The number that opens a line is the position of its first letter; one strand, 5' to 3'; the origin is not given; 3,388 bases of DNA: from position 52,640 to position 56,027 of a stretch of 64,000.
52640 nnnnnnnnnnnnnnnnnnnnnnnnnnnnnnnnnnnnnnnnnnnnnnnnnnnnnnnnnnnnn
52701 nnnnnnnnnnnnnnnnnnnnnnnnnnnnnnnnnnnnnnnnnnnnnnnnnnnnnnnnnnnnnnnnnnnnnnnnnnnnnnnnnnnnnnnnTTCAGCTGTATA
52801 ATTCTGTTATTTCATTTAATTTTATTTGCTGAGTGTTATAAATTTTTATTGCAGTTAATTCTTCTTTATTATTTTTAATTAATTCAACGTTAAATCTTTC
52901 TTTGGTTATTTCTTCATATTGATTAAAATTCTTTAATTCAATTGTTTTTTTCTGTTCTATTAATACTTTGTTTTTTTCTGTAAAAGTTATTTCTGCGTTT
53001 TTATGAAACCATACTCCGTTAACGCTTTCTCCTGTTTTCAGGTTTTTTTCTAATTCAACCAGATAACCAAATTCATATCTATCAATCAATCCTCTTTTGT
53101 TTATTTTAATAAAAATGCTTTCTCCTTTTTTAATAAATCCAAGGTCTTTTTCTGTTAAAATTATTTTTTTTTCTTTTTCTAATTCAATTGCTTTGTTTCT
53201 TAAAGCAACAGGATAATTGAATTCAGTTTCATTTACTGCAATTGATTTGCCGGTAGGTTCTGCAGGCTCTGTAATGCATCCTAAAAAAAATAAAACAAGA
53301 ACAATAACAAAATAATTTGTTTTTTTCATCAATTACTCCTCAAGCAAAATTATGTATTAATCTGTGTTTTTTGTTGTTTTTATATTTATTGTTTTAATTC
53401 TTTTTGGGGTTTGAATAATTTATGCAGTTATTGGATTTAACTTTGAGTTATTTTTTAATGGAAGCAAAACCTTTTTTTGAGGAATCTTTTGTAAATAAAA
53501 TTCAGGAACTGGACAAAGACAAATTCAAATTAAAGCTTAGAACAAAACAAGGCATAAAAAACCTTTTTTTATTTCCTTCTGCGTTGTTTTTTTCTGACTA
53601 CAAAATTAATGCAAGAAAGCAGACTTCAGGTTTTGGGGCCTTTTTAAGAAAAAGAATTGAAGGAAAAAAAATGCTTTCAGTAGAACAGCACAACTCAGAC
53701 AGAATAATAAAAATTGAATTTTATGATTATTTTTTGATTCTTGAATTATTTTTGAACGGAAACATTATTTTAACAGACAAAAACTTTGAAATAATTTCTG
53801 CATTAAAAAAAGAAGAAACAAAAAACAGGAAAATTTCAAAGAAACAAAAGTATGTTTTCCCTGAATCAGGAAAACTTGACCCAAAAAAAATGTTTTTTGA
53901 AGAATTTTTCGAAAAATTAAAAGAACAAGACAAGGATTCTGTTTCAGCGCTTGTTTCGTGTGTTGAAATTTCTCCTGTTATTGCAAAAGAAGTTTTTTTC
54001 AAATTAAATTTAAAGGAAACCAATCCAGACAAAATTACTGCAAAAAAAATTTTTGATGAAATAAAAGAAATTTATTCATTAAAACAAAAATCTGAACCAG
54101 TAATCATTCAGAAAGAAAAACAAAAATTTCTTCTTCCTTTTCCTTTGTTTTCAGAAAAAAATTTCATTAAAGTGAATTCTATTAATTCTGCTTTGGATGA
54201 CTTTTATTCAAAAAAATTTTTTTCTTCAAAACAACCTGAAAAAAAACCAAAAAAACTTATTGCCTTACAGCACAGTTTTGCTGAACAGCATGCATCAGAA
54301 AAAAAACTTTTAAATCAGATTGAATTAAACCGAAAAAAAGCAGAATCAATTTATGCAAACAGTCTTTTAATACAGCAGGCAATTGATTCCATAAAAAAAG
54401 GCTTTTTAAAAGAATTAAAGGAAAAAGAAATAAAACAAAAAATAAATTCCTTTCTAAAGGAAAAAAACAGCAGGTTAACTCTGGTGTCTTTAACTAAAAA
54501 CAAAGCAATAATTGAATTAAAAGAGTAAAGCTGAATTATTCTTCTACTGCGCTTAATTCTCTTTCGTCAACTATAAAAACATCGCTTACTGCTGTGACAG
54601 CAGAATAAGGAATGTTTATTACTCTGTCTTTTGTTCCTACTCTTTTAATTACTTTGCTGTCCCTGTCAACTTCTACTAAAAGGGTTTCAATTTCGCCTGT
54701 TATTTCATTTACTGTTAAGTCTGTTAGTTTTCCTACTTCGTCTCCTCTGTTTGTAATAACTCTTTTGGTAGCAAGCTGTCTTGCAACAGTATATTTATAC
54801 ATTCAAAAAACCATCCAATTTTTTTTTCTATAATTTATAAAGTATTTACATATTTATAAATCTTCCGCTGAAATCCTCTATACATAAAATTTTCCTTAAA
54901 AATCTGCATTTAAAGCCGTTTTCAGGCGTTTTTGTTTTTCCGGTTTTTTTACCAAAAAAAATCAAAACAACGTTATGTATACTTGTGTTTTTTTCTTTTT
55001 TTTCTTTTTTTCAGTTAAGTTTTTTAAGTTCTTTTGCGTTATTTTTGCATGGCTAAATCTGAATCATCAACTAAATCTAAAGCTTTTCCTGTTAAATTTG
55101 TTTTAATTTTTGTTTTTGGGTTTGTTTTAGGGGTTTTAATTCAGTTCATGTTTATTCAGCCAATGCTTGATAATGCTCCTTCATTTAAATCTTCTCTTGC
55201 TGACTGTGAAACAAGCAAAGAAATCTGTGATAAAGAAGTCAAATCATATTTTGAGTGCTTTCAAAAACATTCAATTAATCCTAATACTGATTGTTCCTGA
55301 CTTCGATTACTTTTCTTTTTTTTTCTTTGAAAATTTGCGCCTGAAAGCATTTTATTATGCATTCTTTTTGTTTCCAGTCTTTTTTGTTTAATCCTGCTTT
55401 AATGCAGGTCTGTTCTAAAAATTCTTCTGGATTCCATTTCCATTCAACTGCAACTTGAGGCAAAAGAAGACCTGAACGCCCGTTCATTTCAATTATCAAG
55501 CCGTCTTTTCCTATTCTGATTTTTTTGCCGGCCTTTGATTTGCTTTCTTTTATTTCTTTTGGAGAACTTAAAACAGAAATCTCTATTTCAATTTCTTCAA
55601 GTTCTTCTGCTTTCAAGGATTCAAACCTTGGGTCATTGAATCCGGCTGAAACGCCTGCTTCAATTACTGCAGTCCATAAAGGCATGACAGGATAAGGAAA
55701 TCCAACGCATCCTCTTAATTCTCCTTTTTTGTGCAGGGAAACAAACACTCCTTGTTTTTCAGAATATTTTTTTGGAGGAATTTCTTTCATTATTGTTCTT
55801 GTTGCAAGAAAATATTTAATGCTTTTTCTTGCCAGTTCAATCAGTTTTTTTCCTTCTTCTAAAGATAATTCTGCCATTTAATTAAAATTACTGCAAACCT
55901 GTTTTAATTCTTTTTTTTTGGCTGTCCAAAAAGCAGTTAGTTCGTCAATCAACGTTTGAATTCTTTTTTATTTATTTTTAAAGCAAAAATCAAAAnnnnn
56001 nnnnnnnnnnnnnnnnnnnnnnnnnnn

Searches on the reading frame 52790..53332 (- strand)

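Call 3: search_protein_families(library=pfam, proteins=[window:52790-53332:-], max_evalue=0.1)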
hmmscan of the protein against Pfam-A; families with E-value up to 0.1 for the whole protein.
window:52790-53332:- (180 aa): 1 family
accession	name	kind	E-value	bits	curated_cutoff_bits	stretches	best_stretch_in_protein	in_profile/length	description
PF06216.16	RTBV_P46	-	0.0049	16.3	25.6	1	76-156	229-307/389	Rice tungro bacilliform virus P46 protein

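Call 24: search_protein_families(library=ncbifam, proteins=[window:52793-53332:-], max_evalue=10)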
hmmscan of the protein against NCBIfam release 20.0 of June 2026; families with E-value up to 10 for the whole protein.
window:52793-53332:- (180 aa): 1 family
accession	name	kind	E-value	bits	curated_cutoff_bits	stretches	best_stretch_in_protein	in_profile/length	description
NF003443.0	PRK04980.1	equivalog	0.013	15.8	93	1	112-178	3-69/104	N(4)-acetylcytidine aminohydrolase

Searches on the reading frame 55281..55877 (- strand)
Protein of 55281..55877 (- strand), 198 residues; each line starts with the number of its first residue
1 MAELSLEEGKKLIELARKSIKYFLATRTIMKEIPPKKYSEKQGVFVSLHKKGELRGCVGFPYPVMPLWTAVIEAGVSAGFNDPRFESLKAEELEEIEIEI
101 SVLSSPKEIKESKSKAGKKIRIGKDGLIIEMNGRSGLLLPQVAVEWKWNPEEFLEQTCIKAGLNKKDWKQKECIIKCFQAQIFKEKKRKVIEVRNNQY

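Call 3: search_protein_families(library=pfam, proteins=[window:55281-55877:-], max_evalue=0.1)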
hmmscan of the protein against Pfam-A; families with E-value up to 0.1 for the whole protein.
window:55281-55877:- (198 aa): 2 families
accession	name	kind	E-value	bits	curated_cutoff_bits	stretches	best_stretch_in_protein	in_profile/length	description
PF01871.22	AMMECR1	-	4.3e-55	186.2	25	1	14-183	2-168/168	AMMECR1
PF09092.17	Lyase_N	-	0.081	13.2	26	0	143-188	37-81/166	Lyase, N terminal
